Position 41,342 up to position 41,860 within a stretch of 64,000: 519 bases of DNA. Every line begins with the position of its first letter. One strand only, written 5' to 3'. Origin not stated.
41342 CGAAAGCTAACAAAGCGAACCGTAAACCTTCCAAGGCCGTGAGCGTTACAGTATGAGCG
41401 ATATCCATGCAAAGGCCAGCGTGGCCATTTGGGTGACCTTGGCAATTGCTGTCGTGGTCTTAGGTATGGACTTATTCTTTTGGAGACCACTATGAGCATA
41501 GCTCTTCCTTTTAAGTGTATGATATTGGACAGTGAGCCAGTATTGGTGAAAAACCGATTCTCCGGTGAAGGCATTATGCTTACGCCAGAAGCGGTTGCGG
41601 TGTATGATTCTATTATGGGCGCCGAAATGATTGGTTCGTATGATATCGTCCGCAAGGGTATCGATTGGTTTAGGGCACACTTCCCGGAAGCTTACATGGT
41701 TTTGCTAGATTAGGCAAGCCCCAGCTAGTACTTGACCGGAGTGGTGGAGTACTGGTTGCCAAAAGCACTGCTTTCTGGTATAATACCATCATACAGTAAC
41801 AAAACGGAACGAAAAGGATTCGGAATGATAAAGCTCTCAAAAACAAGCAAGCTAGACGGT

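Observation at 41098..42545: Compact rightward operon: coiled-coil protein, 33-aa TM micro-protein and 73-aa protein linked by ATGA overlaps, then a Cys-motif (possibly DUF5131-like) protein behind its own promoter and terminator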

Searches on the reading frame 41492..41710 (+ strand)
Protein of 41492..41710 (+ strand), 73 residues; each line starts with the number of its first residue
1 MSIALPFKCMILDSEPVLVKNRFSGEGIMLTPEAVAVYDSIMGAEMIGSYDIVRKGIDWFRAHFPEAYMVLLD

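Call 5: search_protein_families(library=pfam, proteins=[window:41492-41710:+], max_evalue=1)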
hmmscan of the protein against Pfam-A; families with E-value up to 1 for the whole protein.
window:41492-41710:+ (73 aa): 0 families

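Call 9: search_protein_families(library=phrogs, proteins=[window:41492-41710:+], max_evalue=1)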
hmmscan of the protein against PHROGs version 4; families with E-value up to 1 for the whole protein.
window:41492-41710:+ (73 aa): 0 families

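Call 23: search_protein_families(library=ncbifam, proteins=[window:41492-41710:+], max_evalue=1)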
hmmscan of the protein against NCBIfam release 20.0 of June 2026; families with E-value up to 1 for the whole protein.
window:41492-41710:+ (73 aa): 0 families

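Call 24: search_protein_families(library=padloc, proteins=[window:41492-41710:+], max_evalue=1)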
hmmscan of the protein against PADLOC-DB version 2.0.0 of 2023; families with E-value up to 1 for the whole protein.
window:41492-41710:+ (73 aa): 0 families

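Call 66: search_protein_representatives(protein=window:41492-41710:+)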
Query: 73 residues. Proteins with E-value up to 0.001 (for the whole library): 299; up to 1e-10: 67; up to 1e-30: 0. The best 150 are listed.
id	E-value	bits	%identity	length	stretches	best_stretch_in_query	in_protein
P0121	5.6e-21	89.7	63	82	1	4-73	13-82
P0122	1.0e-20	88.9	61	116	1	3-73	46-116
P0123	2.0e-20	87.9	59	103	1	4-73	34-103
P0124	6.5e-20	86.3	58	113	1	5-73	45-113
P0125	2.8e-19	84.3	63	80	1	6-73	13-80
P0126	3.3e-19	84.1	57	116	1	4-73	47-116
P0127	9.0e-19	82.7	58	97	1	4-73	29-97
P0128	4.7e-18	80.4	58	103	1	5-73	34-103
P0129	5.7e-18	80.2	54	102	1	4-73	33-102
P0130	9.4e-17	76.3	57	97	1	5-73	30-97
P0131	1.5e-16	75.7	50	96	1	4-73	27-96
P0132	3.2e-16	74.7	54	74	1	5-73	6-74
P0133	6.3e-16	73.7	50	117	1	2-73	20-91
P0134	8.7e-16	73.3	56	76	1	15-73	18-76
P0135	2.9e-15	71.6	59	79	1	7-73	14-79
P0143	5.7e-14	67.5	54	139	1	3-73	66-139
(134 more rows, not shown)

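Call 71: search_protein_families(library=pfam, alignment_id=A5, max_evalue=0.01)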
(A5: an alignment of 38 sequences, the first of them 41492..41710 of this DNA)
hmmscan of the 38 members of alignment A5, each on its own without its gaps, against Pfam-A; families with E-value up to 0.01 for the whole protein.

A. member 1, window:41492-41710:+ (73 aa): 0 families

B. families by the number of members that match (of 38 scanned): 1 family
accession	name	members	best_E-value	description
PF14090.12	HTH_39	1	1.2e-07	Winged helix-turn-helix domain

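Call 93: predict_structure(alignment_id=A5)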
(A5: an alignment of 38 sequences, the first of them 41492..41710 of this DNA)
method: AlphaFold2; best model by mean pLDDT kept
length: 73 residues; sequences in the alignment: 38
mean_pLDDT: 94.4   pTM: 0.82
mean pLDDT of the five models: 94.4, 94.4, 91.2, 91.2, 90.2
residues with pLDDT >= 90: 67; 70-90: 5; 50-70: 0; < 50: 1
segments of 3 or more residues with pLDDT < 50: none
pLDDT, mean of each block of 10 residues (from residue 1): 86 95 94 97 97 98 96 92
secondary structure, 60 per line:
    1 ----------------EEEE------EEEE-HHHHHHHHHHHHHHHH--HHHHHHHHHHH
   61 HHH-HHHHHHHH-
elements in order: E17-20 E27-30 H32-47 H50-63 H65-72

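Call 98: search_solved_structures(query=A5, max_evalue=10, show_alignments=3)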
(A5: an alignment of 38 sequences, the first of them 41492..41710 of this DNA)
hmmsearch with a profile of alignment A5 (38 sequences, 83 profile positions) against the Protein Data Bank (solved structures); distinct sequences matched with E-value up to 10: 31.
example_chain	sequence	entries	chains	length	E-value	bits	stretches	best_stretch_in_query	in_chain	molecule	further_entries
9bdi_C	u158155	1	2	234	0.069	16.2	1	31-71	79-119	Fab 45.2 Heavy Chain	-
5k9j_H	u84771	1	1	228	0.11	15.6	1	22-57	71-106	56.a.09 heavy chain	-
5k9k_A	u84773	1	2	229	0.11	15.6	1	22-57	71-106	56.a.09 Heavy chain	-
5gs0_D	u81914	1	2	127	0.19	14.8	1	17-63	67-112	heavy chain (anti-TLR3)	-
6r7t_A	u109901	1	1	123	0.26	14.4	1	29-67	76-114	anti MAGEB1 nanobody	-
7sht_H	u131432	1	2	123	0.28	14.2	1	30-62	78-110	clone_7 Variable fragment heavy chain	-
7shu_E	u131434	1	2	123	0.28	14.2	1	30-62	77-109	omalizumab variant C02 VH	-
7shz_K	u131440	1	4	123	0.29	14.2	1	22-62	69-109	HAE Variable fragment Heavy chain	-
4j4p_H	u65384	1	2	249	0.39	13.8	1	21-60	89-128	Immunoglobulin G Fab Fragment Heavy Chain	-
8vur_H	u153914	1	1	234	0.4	13.8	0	27-51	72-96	003-102 Heavy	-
7shy_I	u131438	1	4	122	0.41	13.7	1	27-62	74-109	Omalizumab VH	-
7si0_I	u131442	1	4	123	0.42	13.7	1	27-62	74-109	813 Variable fragment Heavy chain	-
9ocl_H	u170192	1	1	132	0.47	13.5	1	24-54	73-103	10D2 Heavy Chain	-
7epu_A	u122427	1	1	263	0.66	13.1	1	12-52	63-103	non-immunized human scFv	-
8udr_D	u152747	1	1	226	0.68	13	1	21-51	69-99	P1B7 Heavy Chain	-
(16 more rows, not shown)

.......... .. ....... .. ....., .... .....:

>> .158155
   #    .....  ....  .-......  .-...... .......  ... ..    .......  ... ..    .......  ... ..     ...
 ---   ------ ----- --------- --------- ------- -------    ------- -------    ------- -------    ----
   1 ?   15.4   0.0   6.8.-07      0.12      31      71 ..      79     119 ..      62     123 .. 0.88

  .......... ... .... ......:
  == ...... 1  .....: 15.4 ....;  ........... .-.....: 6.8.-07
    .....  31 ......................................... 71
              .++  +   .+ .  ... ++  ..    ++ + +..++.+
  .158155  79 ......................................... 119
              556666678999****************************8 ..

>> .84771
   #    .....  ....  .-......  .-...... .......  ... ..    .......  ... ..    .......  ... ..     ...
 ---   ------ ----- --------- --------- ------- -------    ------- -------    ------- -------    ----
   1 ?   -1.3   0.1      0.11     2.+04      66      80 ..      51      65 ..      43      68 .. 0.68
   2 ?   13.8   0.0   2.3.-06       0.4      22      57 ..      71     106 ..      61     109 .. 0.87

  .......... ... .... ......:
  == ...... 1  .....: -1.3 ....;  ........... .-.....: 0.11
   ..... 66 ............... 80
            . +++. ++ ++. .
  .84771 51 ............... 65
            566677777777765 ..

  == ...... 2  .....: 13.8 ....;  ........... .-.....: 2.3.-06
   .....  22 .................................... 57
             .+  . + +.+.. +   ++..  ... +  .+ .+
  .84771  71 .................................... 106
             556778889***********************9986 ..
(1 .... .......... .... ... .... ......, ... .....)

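Call 109: search_protein_families(library=phrogs, proteins=[P0121, P0126, P0143], max_evalue=0.1)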
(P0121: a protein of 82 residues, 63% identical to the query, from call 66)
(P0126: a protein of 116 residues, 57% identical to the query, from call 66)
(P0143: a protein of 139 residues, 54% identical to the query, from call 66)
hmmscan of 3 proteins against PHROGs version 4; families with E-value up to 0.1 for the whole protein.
P0121 (82 aa): 0 families

P0126 (116 aa): 2 families
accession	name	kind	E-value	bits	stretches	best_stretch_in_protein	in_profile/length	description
phrog_4973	-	unknown function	0.00011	23.2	1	2-47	92-133/149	-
phrog_35111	-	unknown function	0.027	15.6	1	85-109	63-87/90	-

P0143 (139 aa): 0 families

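Call 110: find_encoding_contigs(protein=P0122, flank=4000, max_places=3)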
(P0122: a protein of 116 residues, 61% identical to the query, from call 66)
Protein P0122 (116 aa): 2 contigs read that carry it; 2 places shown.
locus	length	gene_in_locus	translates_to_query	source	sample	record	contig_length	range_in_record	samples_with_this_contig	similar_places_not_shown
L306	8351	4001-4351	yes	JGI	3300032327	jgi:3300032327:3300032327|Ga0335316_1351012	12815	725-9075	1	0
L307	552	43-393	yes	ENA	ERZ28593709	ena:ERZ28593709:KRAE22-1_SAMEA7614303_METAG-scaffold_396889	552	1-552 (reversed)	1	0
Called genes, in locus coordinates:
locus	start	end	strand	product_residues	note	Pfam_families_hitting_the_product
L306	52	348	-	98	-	PF06147:DUF968 (weak), PF16786:RecA_dep_nuc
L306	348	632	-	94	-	-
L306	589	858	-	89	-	-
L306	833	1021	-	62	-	-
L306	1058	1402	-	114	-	-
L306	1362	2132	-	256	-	PF14297:Lin1244_N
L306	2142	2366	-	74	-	-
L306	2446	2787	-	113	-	PF08774:VRR_NUC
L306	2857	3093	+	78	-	-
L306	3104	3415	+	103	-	-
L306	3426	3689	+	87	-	-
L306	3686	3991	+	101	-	-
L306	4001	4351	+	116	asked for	-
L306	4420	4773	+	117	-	-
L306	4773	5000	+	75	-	-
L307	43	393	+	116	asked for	-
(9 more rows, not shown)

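Call 111: find_encoding_contigs(protein=P0126, flank=4000, max_places=3)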
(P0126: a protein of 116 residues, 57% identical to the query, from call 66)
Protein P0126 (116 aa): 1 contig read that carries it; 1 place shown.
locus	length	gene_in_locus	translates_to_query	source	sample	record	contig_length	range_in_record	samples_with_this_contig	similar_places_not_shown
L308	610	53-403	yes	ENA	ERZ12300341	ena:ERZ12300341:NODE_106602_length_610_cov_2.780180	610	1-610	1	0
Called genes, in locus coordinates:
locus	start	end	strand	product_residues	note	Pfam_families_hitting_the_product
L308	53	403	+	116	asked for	PF14090:HTH_39 (weak)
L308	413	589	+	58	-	-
